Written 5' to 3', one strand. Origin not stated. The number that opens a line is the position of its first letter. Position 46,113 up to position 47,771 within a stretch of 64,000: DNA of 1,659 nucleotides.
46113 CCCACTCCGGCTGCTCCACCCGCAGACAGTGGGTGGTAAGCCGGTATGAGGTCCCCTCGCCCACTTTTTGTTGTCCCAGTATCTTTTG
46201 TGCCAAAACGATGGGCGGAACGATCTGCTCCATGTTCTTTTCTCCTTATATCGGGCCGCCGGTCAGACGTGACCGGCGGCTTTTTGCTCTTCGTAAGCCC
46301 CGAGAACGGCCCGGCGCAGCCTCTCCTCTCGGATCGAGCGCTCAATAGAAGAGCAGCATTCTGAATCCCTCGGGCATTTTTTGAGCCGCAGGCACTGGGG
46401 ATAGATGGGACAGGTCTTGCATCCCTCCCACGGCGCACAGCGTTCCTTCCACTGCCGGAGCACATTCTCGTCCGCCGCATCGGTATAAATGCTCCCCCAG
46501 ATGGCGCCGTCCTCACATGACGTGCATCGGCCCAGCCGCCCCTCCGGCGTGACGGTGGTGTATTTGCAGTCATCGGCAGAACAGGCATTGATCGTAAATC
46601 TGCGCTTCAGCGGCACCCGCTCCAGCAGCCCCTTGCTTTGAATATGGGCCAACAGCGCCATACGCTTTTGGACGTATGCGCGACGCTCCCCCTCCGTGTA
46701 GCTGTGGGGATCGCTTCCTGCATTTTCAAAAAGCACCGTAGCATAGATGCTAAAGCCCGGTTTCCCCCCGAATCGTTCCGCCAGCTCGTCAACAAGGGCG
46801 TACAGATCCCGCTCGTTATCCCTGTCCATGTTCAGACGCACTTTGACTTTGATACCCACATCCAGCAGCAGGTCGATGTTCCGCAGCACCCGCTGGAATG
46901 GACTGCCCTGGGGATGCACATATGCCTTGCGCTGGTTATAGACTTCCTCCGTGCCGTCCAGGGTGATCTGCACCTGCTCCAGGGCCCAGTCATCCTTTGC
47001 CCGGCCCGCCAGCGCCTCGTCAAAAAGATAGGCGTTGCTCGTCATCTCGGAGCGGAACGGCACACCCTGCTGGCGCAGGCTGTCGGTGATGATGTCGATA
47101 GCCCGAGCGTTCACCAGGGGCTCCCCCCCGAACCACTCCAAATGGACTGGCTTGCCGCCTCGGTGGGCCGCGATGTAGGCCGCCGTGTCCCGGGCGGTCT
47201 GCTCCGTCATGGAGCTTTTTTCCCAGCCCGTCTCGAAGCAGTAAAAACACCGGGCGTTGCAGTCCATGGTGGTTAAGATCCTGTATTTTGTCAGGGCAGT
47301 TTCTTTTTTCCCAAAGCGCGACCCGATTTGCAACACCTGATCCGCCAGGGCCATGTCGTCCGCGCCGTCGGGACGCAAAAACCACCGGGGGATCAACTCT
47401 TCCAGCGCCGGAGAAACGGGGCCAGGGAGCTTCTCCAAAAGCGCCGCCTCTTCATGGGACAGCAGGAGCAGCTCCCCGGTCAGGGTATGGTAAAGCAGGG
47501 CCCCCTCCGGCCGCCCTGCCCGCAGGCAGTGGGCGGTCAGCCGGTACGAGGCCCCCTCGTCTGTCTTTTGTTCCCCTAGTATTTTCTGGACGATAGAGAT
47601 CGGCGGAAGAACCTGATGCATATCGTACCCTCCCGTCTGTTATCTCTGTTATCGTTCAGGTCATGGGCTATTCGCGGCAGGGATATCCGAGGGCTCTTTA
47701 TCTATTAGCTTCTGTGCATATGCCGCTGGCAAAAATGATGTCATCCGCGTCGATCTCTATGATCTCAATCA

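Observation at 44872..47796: RiPP-like locus: 32-aa single-Cys precursor candidate followed by two tandem paralogous radical SAM/SPASM maturases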

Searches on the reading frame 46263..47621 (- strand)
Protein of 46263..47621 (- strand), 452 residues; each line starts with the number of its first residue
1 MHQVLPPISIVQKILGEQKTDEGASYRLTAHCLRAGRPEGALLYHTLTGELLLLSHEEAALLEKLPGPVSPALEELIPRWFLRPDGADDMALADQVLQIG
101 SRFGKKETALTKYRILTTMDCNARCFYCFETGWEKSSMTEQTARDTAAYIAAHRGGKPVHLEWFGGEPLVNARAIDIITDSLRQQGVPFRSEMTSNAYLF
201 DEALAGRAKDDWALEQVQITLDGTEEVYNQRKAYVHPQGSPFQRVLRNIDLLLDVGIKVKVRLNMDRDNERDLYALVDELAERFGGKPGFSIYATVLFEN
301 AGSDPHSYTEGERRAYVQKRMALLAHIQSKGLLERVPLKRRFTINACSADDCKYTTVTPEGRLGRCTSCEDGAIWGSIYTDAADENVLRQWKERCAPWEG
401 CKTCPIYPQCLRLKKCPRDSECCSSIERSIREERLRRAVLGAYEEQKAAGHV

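Call 3: search_protein_families(library=ncbifam, proteins=[window:46263-47621:-], max_evalue=1)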
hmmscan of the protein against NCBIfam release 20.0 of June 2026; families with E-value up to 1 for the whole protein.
window:46263-47621:- (452 aa): 51 families (the best 25 are shown)
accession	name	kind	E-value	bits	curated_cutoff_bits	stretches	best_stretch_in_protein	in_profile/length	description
TIGR04463.1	rSAM_vs_C_rich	equivalog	1.8e-42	145.6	525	1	38-411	9-391/438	TIGR04463 family radical SAM/SPASM RiPP maturase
TIGR04280.1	geopep_mat_rSAM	hypoth_equivalog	2e-26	93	400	1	35-368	13-346/428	geopeptide radical SAM maturase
NF038107.1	rSAM_NF038107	equivalog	5.7e-25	88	600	1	41-366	17-346/444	Cys-every-fifth radical SAM/SPASM peptide maturase CefB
NF052473.1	rSAM_FlmE_OhkG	exception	3.6e-23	82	500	1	40-281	17-277/481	FlmE/OhkG family radical SAM/SPASM peptide maturase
TIGR04334.1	rSAM_Clo7bot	equivalog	6.6e-22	77.7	600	1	104-411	83-402/440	radical SAM/SPASM domain Clo7bot peptide maturase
NF047865.1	rSAM_PapB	equivalog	1.1e-19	70.9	340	1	115-283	7-178/330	PapB family radical SAM/SPASM ranthipeptide maturase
TIGR04064.1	rSAM_nif11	equivalog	1.6e-14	53.5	518.7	1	103-254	70-226/459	nif11-like peptide radical SAM maturase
NF041298.1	rSAM_mat_DynA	equivalog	1.4e-13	50.6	450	1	118-280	8-174/356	dynobactin maturation radical SAM/SPASM protein DynA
TIGR04546.1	rSAM_ahbC_deAc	equivalog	2.8e-13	49.4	650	1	117-283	45-203/390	12,18-didecarboxysiroheme deacetylase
TIGR02668.1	moaA_archaeal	equivalog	1.2e-12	47.4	325.25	1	109-282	8-175/303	GTP 3',8-cyclase MoaA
TIGR02666.1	moaA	equivalog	1.7e-12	46.9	284.05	1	110-278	9-178/336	GTP 3',8-cyclase MoaA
TIGR04347.1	pseudo_SAM_Halo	equivalog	8.1e-12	45.1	525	1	117-283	44-202/390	TIGR04347 family pseudo-SAM/SPASM protein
NF040492.1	not_ScfB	exception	8.7e-12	44.6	855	1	99-269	83-262/450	ScfB-related radical SAM/SPASM orphan maturase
TIGR04054.1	rSAM_NirJ1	equivalog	8e-11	41.2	650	1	117-278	42-195/387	putative heme d1 biosynthesis radical SAM protein NirJ1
NF001199.0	PRK00164.2-1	equivalog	1.6e-10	40.6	231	1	109-275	10-170/308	GTP 3',8-cyclase MoaA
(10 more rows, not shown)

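Call 4: search_protein_families(library=pfam, proteins=[window:46263-47621:-], max_evalue=1)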
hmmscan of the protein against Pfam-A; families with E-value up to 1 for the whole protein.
window:46263-47621:- (452 aa): 2 families
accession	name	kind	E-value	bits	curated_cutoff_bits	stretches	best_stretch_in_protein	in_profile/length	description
PF04055.27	Radical_SAM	-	7.5e-12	46.2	29.5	1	117-278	3-164/166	Radical SAM superfamily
PF13353.11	Fer4_12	-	3.1e-08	34.4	22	1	118-245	12-136/137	4Fe-4S single cluster domain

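Call 7: find_homologous_proteins(query=window:46263-47621:-)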
Query window:46263-47621:- (452 aa): 1696 proteins with E <= 0.001 among 8000 candidates; the best 120 are listed.
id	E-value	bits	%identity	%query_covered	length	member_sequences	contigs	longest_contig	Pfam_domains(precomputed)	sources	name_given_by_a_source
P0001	0.0e+0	1051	100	100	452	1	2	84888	PF04055.28,PF13353.12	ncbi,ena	-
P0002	8.4e-257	870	83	100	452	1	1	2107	PF04055.28,PF13353.12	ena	-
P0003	2.0e-211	721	70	100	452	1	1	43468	PF04055.28,PF13353.12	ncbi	-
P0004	3.1e-204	697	68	100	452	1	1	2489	PF04055.28,PF13353.12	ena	-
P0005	3.2e-203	694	68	100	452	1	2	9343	PF04055.28,PF13353.12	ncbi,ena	-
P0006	4.6e-203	693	68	99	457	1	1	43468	PF04055.28,PF13353.12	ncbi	-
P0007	4.1e-201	687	67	100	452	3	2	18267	PF04055.28,PF13353.12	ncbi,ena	-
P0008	4.7e-200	683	67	99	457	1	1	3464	PF04055.28,PF13353.12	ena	-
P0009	7.8e-199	679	66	100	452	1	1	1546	PF04055.28,PF13353.12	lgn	-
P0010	2.1e-198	678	67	98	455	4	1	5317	PF04055.28,PF13353.12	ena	-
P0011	3.3e-197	674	66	100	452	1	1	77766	PF04055.28,PF13353.12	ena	-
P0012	3.6e-197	674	65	100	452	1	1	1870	PF04055.28,PF13353.12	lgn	-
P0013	2.9e-196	671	67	99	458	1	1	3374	PF04055.28,PF13353.12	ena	-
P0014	4.4e-196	670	65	99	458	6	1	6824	PF04055.28,PF13353.12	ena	-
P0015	5.2e-196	670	66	99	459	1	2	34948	PF04055.28,PF13353.12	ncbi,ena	-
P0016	7.0e-195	666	64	100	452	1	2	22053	PF04055.28,PF13353.12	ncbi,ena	-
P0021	1.1e-192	659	65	99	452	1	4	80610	PF04055.28,PF13353.12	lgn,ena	-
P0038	1.5e-181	622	62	100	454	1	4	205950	PF04055.28,PF13353.12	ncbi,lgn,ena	-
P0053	5.1e-171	587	60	99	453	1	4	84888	PF04055.28,PF13353.12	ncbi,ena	-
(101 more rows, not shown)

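Call 8: find_encoding_contigs(protein=P0003, flank=6000, max_places=2)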
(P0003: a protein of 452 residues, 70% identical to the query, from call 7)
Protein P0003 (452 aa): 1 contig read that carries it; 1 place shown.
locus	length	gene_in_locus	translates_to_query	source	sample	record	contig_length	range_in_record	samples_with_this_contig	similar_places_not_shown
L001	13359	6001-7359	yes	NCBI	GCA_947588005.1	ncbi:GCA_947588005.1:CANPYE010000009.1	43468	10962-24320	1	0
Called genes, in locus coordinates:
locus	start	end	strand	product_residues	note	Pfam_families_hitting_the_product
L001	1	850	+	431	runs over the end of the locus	-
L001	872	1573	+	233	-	PF00702:Hydrolase, PF13419:HAD_2 (weak)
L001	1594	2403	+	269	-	PF04991:LicD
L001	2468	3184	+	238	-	PF01128:IspD, PF12804:NTP_transf_3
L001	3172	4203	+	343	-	PF01073:3Beta_HSD, PF01370:Epimerase, PF02719:Polysacc_synt_2 (weak), PF16363:GDP_Man_Dehyd, PF07993:NAD_binding_4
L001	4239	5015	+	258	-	PF27840:ScmC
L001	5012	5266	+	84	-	PF05402:PqqD, PF16007:DUF4777 (weak)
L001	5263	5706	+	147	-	-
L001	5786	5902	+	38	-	-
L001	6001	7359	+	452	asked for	PF13353:Fer4_12, PF04055:Radical_SAM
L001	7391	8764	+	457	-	PF04055:Radical_SAM, PF13353:Fer4_12 (weak)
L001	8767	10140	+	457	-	PF04055:Radical_SAM, PF13353:Fer4_12 (weak)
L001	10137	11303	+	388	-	PF14907:NTP_transf_5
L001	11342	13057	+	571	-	PF00664:ABC_membrane, PF00005:ABC_tran, PF02463:SMC_N (weak), PF13304:AAA_21 (faint)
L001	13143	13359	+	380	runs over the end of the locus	PF03816:LytR_cpsA_psr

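Call 9: find_encoding_contigs(protein=P0016, flank=6000, max_places=2)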
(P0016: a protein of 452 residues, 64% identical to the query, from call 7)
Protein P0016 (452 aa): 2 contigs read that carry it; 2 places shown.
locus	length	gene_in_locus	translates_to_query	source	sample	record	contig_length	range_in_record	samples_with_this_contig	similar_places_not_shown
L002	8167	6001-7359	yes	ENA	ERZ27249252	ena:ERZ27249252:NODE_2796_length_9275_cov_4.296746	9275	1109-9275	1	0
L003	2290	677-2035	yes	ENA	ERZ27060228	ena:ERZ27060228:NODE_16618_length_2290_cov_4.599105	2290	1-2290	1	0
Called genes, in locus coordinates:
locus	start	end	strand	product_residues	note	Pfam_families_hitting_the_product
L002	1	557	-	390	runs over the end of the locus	-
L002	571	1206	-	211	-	-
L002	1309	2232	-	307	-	PF00892:EamA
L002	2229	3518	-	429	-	PF01053:Cys_Met_Meta_PP (weak), PF06838:Met_gamma_lyase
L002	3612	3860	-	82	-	PF12116:SpoIIID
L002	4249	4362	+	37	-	-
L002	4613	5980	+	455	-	PF13353:Fer4_12 (weak), PF04055:Radical_SAM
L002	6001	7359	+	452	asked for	PF13353:Fer4_12, PF04055:Radical_SAM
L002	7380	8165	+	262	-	?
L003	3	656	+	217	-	?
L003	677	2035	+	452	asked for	PF13353:Fer4_12, PF04055:Radical_SAM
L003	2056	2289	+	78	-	?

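Call 10: find_encoding_contigs(protein=P0038, flank=6000, max_places=2)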
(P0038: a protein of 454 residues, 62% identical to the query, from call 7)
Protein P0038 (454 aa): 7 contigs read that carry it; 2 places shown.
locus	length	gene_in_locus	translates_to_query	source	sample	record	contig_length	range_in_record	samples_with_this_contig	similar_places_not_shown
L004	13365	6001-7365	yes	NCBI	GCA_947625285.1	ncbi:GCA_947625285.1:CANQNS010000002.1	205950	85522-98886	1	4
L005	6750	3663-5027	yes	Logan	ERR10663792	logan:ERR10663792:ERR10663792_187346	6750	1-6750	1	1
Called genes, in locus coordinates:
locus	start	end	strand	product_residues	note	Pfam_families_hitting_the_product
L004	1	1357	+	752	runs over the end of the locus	PF16244:DUF4901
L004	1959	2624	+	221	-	PF00239:Resolvase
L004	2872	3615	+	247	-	PF27840:ScmC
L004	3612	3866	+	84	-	PF05402:PqqD, PF16007:DUF4777 (faint)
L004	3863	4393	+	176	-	-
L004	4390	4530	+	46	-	-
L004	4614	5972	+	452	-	PF13353:Fer4_12, PF04055:Radical_SAM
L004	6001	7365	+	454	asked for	PF13353:Fer4_12 (weak), PF04055:Radical_SAM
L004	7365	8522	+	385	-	PF14907:NTP_transf_5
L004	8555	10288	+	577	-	PF00664:ABC_membrane, PF00005:ABC_tran, PF02463:SMC_N (faint)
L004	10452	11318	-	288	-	PF04015:DUF362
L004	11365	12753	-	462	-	PF00890:FAD_binding_2 (faint), PF01266:DAO (faint), PF03486:HI0933_like (faint), PF07992:Pyr_redox_2 (faint), PF12831:FAD_oxidored (faint), PF21688:FAD-depend_C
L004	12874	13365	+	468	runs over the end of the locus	PF04055:Radical_SAM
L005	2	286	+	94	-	?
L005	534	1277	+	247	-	PF27840:ScmC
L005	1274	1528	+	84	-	PF05402:PqqD, PF16007:DUF4777 (faint)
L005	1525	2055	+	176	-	-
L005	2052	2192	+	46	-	-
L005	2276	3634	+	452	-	PF13353:Fer4_12, PF04055:Radical_SAM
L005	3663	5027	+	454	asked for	PF13353:Fer4_12 (weak), PF04055:Radical_SAM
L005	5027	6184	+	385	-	PF14907:NTP_transf_5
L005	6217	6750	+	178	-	?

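Call 16: find_related_loci(query=A1, collection=genome_contigs, flank=8000)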
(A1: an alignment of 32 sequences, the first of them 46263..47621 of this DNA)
Query A1 (452 aa) in genome_contigs; peptide patterns used: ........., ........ (x = any residue, [..] = any of these).
597 stretches matched a pattern (row limit reached: there are more); 517 encode a relative of the query (tblastn E <= 1e-3); the best 80 are kept; 79 distinct loci.
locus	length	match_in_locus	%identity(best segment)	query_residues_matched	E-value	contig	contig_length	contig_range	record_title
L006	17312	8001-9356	71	1-452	0e+0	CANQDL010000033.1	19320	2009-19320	MAG: uncultured Oscillospiraceae bacterium isolate Lapin-005__bin44 genome assembly, contig: Lapin-005__NODE_3733_length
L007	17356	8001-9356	70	1-452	0e+0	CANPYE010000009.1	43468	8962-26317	MAG: uncultured Lachnospiraceae bacterium isolate Lapin-004__bin104 genome assembly, contig: Lapin-004__NODE_976_length_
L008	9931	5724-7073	65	1-449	0e+0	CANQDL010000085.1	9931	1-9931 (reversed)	MAG: uncultured Oscillospiraceae bacterium isolate Lapin-005__bin44 genome assembly, contig: Lapin-005__NODE_9449_length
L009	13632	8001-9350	65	1-449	0e+0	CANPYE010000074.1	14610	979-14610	MAG: uncultured Lachnospiraceae bacterium isolate Lapin-004__bin104 genome assembly, contig: Lapin-004__NODE_5395_length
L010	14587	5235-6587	66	1-449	0e+0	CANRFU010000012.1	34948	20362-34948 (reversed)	MAG: uncultured Oscillospiraceae bacterium isolate Lapin-023__bin101 genome assembly, contig: Lapin-023__NODE_1667_lengt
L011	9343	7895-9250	68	1-452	0e+0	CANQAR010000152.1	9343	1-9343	MAG: uncultured Lachnospiraceae bacterium isolate Lapin-002__bin83 genome assembly, contig: Lapin-002__NODE_9795_length_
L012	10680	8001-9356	67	1-452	0e+0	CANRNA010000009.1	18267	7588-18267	MAG: uncultured Oscillospiraceae bacterium isolate Lapin-021__bin54 genome assembly, contig: Lapin-021__NODE_3452_length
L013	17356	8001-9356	60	1-451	0e+0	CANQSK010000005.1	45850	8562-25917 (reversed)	MAG: uncultured Lachnospiraceae bacterium isolate Lapin-032__bin5 genome assembly, contig: Lapin-032__NODE_1356_length_4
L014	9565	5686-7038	62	1-451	4e-178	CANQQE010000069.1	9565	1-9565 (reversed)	MAG: uncultured Muribaculaceae bacterium isolate Lapin-011__bin93 genome assembly, contig: Lapin-011__NODE_8072_length_9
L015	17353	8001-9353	64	1-451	0e+0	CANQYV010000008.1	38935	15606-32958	MAG: uncultured Clostridia bacterium isolate Lapin-015__bin11 genome assembly, contig: Lapin-015__NODE_804_length_38935_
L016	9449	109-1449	59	1-447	1e-164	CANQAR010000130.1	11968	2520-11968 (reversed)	MAG: uncultured Lachnospiraceae bacterium isolate Lapin-002__bin83 genome assembly, contig: Lapin-002__NODE_6988_length_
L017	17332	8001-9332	45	1-447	8e-121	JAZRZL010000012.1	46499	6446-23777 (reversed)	MAG: Faecousia sp. isolate T1900044948_TA20190001.MAGScoT_cleanbin_000021 SGB_3507_k141_314752, whole genome shotgun seq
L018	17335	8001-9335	44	1-447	1e-119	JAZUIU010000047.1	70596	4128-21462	MAG: Oscillospiraceae bacterium isolate T1900045262_TH20190032.MAGScoT_cleanbin_000010 SGB_5834_k141_1412676, whole geno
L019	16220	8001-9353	52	1-447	3e-145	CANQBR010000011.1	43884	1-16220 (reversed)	MAG: uncultured Phascolarctobacterium sp. isolate Lapin-001__bin52 genome assembly, contig: Lapin-001__NODE_1141_length_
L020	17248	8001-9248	44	1-422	2e-113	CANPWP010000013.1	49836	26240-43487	MAG: uncultured Clostridia bacterium isolate Lapin-004__bin101 genome assembly, contig: Lapin-004__NODE_771_length_49836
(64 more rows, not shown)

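Call 25: search_protein_families(library=pfam, proteins=[L001:4239-5015:+, L001:5012-5266:+, L001:5263-5706:+, L001:10137-11303:+, L001:11342-13057:+], max_evalue=0.1)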
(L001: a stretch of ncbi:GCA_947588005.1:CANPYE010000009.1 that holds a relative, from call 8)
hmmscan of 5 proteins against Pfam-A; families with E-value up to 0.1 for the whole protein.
L001:4239-5015:+ (258 aa): 1 family
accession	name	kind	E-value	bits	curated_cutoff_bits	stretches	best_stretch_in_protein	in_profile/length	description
PF07475.17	Hpr_kinase_C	-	0.0051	16.8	33.3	1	102-153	8-56/171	HPr Serine kinase C-terminal domain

L001:5012-5266:+ (84 aa): 4 families
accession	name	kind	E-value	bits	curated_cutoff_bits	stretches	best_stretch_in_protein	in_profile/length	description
PF05402.18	PqqD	-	8.9e-17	61.6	23.4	1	15-82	1-67/67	Coenzyme PQQ synthesis protein D (PqqD)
PF16007.11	DUF4777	-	1.7e-05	25.4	34.4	1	38-75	13-50/66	Domain of unknown function (DUF4777)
PF03357.26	Snf7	-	0.016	15.3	27.3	1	32-78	105-151/171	Snf7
PF21112.3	CsgH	-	0.073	13.5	27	1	11-65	25-80/88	CsgH protein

L001:5263-5706:+ (147 aa): 0 families

L001:10137-11303:+ (388 aa): 1 family
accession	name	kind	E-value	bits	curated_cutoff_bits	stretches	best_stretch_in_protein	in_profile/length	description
PF14907.12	NTP_transf_5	-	1.3e-40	140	31.2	1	30-276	4-248/249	Uncharacterised nucleotidyltransferase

L001:11342-13057:+ (571 aa): 12 families
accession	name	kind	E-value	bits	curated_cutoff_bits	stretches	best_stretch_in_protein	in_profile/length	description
PF00005.33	ABC_tran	-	1.4e-30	107.2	25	1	371-520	1-137/137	ABC transporter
PF00664.28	ABC_membrane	-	3e-16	60.4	28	1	72-278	39-245/274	ABC transporter transmembrane region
PF02463.25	SMC_N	-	3.8e-09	36.7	40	1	386-564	29-213/220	RecF/RecN/SMC N terminal domain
PF13304.12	AAA_21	-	4.2e-08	34.1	27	1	385-460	3-83/304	AAA domain, putative AbiEii toxin, Type IV TA system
PF13555.12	AAA_29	-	2.9e-05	24.2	27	1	375-411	16-51/61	P-loop containing region of AAA domain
PF13191.12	AAA_16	-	0.00042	21.3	32.6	1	380-545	23-166/167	AAA ATPase domain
PF13401.12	AAA_22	-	0.011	16.5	27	1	386-457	10-33/130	AAA domain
PF13481.12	AAA_25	-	0.02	14.9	27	0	378-398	30-50/195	AAA domain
PF13476.12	AAA_23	-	0.021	15.9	27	1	384-403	22-41/201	AAA domain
PF19993.5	DO-GTPase2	-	0.034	14.2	27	1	384-405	3-24/226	Double-GTPase 2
PF03193.22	RsgA_GTPase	-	0.048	13.9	30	1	364-406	90-131/174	RsgA GTPase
PF03266.21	NTPase_1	-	0.091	13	23.9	0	384-417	2-33/168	NTPase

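Call 26: search_protein_families(library=ncbifam, proteins=[L001:4239-5015:+, L001:5012-5266:+, L001:5263-5706:+, L001:10137-11303:+, L001:11342-13057:+], max_evalue=0.1)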
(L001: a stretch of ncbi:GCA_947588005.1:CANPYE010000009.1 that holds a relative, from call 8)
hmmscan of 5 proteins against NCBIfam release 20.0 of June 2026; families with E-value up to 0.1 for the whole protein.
L001:4239-5015:+ (258 aa): 4 families
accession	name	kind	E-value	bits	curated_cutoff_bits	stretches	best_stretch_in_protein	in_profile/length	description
TIGR04249.1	SCM_chp_ScmC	equivalog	1.6e-06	27.7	125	1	95-200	120-229/292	SynChlorMet cassette protein ScmC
TIGR00679.1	hpr-ser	equivalog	0.00022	20.6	240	1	91-153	124-181/300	HPr(Ser) kinase/phosphatase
TIGR04355.1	HprK_rel_B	hypoth_equivalog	0.00073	18.7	200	1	93-161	137-202/351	HprK-related kinase B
TIGR04352.1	HprK_rel_A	equivalog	0.031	13.4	200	1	99-145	95-145/280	HprK-related kinase A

L001:5012-5266:+ (84 aa): 7 families
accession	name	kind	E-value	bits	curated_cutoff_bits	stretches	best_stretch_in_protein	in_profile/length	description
NF033530.1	lasso_PqqD_Strm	exception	1.7e-08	34.6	70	1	31-80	27-76/78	lasso peptide biosynthesis PqqD family chaperone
TIGR03859.1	PQQ_PqqD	equivalog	8.7e-07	28.7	46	1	26-79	25-77/81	pyrroloquinoline quinone biosynthesis peptide chaperone PqqD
NF033536.1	lasso_PqqD_Bac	exception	3.1e-05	24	80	1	35-80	39-84/88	lasso peptide biosynthesis PqqD family chaperone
NF002535.0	PRK02079.1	equivalog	0.00016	21.4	101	1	25-77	33-84/92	pyrroloquinoline quinone biosynthesis peptide chaperone PqqD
TIGR04302.1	geo_PqqD_fam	equivalog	0.0041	17.5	100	1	41-82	59-100/102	GeoRSP system PqqD family peptide chaperone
NF050069.2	PqqD_rel_WgkC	exception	0.012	15.5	110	1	30-77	34-81/103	PqqD family peptide maturation chaperone WgkC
NF053763.1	ABCarbgalBndGanS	equivalog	0.021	13.6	700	1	30-80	36-86/420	galactooligosaccharide ABC transporter substrate-binding protein GanS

L001:5263-5706:+ (147 aa): 3 families
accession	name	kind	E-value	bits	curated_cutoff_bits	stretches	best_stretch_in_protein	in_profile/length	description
TIGR02228.1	sigpep_I_arch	equivalog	1.9e-05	24.6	51.85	1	19-94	36-117/158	signal peptidase I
NF041640.1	AmoB_BACT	equivalog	0.078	11.8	336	1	44-133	117-200/410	bacterial ammonia monooxygenase, subunit AmoB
NF046067.1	SigPepSipWBacil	equivalog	0.092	12.3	190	1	41-72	66-97/189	signal peptidase I SipW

L001:10137-11303:+ (388 aa): 0 families

L001:11342-13057:+ (571 aa): 199 families (the best 25 are shown)
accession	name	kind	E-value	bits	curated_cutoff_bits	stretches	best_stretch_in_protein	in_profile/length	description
NF050066.1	LPSTprtrPglK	equivalog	3.2e-81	273.5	1000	1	1-565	1-558/558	BC-type lipopolysaccharide transporter PglK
NF045513.1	HepA_fam_ABC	equivalog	4e-79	266.7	725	1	17-567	37-586/610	heterocyst formation ABC transporter subunit HepA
TIGR02203.1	MsbA_lipidA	equivalog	3.3e-72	243.8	602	1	18-567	14-546/572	lipid A export permease/ATP-binding protein MsbA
TIGR03375.1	type_I_sec_LssB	subfamily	1.3e-67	228.6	693.1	1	169-568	283-680/696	type I secretion system permease/ATPase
TIGR03797.1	NHLM_micro_ABC2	equivalog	3.3e-66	224.2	709.4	1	79-568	181-663/686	NHLP bacteriocin export ABC transporter permease/ATPase subunit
TIGR03796.1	NHLM_micro_ABC1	equivalog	1.1e-64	218.9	853.3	1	66-568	186-690/710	NHLP family bacteriocin export ABC transporter peptidase/permease/ATPase subunit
TIGR01846.1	type_I_sec_HlyB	subfamily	2.1e-64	218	725.55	1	75-568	180-670/694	type I secretion system permease/ATPase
TIGR02204.1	MsbA_rel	hypoth_equivalog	1.4e-63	215.4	780.4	1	93-568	77-553/576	ABC transporter, permease/ATP-binding protein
TIGR02868.1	CydC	equivalog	2.2e-63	214.7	329.05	1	108-549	87-529/530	thiol reductant ABC exporter subunit CydC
TIGR02857.1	CydD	equivalog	6.3e-63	213.5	435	1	323-561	293-528/529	thiol reductant ABC exporter subunit CydD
NF010178.0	PRK13657.1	equivalog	9.3e-61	206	733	1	73-568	55-548/588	glucan ABC transporter ATP-binding protein/ permease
NF008381.0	PRK11176.1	equivalog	4.3e-59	200.4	867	1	94-568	85-557/582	lipid A ABC transporter ATP-binding protein/permease MsbA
NF008364.0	PRK11160.1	equivalog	2.2e-56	191.7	630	1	159-569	146-554/575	heme ABC transporter ATP-binding protein/permease CydC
TIGR00958.1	3a01208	subfamily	1.1e-55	189.3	874.6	1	342-569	467-693/711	antigen peptide transporter 2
TIGR01842.1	type_I_sec_PrtD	subfamily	8.6e-55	186.3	510.15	1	314-567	281-531/544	type I secretion system permease/ATPase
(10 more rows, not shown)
